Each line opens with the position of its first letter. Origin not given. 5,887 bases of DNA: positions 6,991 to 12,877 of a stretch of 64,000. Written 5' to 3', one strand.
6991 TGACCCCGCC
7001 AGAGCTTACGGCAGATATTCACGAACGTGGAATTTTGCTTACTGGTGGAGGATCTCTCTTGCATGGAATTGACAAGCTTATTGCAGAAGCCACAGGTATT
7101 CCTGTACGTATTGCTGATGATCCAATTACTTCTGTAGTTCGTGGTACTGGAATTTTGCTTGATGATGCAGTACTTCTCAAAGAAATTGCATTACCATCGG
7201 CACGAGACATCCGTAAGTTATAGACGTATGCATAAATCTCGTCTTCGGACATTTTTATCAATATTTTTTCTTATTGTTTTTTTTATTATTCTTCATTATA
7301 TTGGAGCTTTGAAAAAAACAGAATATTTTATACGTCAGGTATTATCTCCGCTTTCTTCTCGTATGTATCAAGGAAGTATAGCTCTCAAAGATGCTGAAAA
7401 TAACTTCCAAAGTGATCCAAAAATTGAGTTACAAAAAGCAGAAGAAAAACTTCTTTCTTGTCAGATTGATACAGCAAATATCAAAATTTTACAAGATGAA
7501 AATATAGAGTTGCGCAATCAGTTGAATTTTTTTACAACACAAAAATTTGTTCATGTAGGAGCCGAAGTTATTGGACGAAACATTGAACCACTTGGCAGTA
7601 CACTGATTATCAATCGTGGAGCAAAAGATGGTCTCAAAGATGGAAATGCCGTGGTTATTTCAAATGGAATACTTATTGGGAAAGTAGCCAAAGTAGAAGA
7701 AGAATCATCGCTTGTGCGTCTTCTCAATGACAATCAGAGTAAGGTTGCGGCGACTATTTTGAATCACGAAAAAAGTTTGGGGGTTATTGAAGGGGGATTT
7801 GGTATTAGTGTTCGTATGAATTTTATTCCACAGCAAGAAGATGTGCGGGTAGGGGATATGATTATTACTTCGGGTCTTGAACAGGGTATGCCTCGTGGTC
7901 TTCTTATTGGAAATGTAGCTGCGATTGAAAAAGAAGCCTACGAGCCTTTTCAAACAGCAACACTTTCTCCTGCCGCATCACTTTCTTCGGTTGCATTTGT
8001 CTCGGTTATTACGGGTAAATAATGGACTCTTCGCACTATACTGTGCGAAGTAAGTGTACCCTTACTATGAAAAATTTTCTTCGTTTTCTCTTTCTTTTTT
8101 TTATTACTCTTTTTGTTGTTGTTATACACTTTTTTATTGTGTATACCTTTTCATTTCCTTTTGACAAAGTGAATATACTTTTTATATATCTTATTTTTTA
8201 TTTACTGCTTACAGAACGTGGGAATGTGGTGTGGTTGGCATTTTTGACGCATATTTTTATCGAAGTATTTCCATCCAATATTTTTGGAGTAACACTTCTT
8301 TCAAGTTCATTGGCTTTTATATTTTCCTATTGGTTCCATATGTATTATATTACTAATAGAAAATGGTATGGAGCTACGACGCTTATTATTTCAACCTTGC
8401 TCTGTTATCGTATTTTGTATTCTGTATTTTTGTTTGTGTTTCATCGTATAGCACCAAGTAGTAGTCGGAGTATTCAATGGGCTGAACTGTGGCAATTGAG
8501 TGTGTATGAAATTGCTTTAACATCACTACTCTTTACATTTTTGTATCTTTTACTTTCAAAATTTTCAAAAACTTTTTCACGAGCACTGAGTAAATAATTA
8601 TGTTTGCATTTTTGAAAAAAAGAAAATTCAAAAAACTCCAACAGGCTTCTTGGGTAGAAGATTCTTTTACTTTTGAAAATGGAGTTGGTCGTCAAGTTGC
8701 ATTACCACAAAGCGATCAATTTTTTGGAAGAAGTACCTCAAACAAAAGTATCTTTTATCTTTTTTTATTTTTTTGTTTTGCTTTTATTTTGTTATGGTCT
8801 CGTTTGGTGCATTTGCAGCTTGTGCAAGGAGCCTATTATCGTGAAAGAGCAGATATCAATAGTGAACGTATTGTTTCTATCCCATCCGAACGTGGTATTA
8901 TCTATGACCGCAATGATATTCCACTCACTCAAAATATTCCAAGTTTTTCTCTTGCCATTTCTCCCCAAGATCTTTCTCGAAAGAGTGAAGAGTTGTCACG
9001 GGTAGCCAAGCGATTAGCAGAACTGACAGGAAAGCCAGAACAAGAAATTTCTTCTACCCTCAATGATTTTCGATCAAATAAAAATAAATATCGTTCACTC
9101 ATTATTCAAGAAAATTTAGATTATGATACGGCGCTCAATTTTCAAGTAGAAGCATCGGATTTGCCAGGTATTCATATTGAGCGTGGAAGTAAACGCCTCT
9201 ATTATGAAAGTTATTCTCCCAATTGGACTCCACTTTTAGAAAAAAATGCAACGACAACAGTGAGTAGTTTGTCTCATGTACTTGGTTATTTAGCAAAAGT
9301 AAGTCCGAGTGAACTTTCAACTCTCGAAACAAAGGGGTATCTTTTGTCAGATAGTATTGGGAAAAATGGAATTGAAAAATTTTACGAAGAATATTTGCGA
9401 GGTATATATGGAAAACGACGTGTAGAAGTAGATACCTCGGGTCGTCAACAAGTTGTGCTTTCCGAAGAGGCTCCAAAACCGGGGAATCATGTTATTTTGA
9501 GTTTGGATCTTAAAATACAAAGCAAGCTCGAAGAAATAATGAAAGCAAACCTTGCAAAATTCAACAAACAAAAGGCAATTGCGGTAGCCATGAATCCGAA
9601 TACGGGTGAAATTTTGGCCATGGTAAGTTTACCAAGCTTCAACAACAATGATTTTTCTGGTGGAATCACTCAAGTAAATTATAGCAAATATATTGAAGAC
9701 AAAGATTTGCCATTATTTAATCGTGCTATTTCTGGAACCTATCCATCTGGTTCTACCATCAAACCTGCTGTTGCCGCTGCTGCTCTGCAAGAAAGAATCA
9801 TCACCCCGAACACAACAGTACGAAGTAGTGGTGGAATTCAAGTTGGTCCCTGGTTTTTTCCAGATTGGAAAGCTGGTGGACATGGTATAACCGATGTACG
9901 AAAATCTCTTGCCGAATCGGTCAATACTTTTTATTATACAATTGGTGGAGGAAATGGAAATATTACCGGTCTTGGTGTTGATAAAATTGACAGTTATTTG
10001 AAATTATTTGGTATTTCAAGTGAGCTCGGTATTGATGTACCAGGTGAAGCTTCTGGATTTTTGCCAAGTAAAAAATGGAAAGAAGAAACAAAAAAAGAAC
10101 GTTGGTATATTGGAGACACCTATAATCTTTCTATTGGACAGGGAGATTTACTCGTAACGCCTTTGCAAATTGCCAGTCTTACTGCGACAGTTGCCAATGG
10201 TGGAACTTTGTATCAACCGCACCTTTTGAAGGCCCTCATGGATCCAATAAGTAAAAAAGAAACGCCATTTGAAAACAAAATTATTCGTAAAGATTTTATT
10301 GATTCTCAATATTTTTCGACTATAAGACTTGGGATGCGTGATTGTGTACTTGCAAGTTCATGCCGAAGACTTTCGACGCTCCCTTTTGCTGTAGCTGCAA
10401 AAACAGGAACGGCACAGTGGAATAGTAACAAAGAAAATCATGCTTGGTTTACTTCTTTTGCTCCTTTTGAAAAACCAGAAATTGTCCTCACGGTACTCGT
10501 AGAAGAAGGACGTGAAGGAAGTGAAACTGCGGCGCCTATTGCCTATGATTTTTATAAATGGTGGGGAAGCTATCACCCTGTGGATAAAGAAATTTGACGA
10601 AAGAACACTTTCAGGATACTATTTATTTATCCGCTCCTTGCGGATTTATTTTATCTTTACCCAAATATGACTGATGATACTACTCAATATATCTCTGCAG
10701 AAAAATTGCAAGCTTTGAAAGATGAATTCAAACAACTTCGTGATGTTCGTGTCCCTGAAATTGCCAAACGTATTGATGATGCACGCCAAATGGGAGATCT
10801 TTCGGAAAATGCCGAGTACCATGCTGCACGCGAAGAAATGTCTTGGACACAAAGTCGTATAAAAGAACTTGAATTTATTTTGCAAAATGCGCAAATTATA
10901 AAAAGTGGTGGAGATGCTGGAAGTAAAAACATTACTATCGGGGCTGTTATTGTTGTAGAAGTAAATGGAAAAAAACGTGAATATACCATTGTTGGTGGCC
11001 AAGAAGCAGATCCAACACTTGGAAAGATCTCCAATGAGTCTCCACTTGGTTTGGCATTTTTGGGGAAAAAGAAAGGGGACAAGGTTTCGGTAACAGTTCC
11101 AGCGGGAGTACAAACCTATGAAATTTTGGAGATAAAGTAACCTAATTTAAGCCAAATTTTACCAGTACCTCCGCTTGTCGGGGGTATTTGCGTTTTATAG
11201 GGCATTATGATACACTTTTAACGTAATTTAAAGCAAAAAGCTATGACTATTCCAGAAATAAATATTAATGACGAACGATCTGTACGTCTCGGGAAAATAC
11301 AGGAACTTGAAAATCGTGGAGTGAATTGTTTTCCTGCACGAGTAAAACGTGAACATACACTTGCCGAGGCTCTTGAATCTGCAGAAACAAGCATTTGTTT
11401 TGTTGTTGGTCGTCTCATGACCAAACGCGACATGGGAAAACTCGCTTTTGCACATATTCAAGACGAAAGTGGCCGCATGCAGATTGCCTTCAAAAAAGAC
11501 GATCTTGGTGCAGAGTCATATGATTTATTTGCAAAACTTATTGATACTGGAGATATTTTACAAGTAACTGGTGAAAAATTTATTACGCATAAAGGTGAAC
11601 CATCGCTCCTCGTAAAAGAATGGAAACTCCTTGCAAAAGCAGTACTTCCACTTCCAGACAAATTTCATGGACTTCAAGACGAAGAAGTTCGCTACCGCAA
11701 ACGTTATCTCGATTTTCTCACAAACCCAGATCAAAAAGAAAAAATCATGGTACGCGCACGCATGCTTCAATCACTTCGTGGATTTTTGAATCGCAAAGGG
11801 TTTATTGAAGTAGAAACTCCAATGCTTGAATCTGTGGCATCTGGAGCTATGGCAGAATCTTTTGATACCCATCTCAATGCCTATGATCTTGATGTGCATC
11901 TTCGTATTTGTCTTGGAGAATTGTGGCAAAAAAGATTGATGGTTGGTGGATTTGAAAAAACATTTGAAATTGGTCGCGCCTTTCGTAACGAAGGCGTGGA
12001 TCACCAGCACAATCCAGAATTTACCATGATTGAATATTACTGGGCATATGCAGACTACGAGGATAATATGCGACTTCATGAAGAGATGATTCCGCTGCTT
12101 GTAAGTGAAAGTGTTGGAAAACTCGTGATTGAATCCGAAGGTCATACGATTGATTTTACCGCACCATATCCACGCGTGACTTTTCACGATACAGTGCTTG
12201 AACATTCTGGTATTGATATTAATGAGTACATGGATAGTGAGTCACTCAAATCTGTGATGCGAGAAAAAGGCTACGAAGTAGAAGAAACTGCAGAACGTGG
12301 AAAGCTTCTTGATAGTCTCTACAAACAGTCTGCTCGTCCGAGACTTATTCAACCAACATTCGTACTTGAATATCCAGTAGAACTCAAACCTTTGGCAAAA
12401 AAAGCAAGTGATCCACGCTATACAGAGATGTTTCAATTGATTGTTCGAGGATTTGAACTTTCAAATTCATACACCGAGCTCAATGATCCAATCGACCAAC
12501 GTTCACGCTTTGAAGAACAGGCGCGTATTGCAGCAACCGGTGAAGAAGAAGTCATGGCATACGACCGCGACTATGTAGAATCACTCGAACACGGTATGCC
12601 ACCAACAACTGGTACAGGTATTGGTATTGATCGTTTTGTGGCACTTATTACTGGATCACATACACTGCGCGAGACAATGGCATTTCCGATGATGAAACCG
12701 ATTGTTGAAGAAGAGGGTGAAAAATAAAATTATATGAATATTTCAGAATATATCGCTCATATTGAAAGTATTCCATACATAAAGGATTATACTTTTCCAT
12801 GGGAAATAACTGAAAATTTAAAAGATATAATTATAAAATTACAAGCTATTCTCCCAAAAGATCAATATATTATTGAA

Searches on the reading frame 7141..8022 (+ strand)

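Call 29: search_protein_families(library=pfam, proteins=[window:7141-8022:+], max_evalue=0.001)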
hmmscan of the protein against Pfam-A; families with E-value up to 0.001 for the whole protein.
window:7141-8022:+ (293 aa): 1 family
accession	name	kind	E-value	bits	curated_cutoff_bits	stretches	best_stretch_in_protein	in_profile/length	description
PF04085.20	MreC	-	2.2e-36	125.2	28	1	143-291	1-147/147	Rod shape-determining protein MreC, barrel core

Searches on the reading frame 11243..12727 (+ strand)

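Call 29: search_protein_families(library=pfam, proteins=[window:11243-12727:+], max_evalue=0.001)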
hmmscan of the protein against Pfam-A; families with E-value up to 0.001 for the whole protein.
window:11243-12727:+ (494 aa): 3 families
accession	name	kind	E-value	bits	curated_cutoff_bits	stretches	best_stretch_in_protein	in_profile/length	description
PF00152.25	tRNA-synt_2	-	1.7e-76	257.7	25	1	146-484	1-307/308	tRNA synthetases class II (D, K and N)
PF01336.31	tRNA_anti-codon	-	1.4e-15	57.4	27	1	54-130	3-75/75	OB-fold nucleic acid binding domain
PF01409.25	tRNA-synt_2d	-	0.00017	21.6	19.8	0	239-282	104-145/246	tRNA synthetases class II core domain (F)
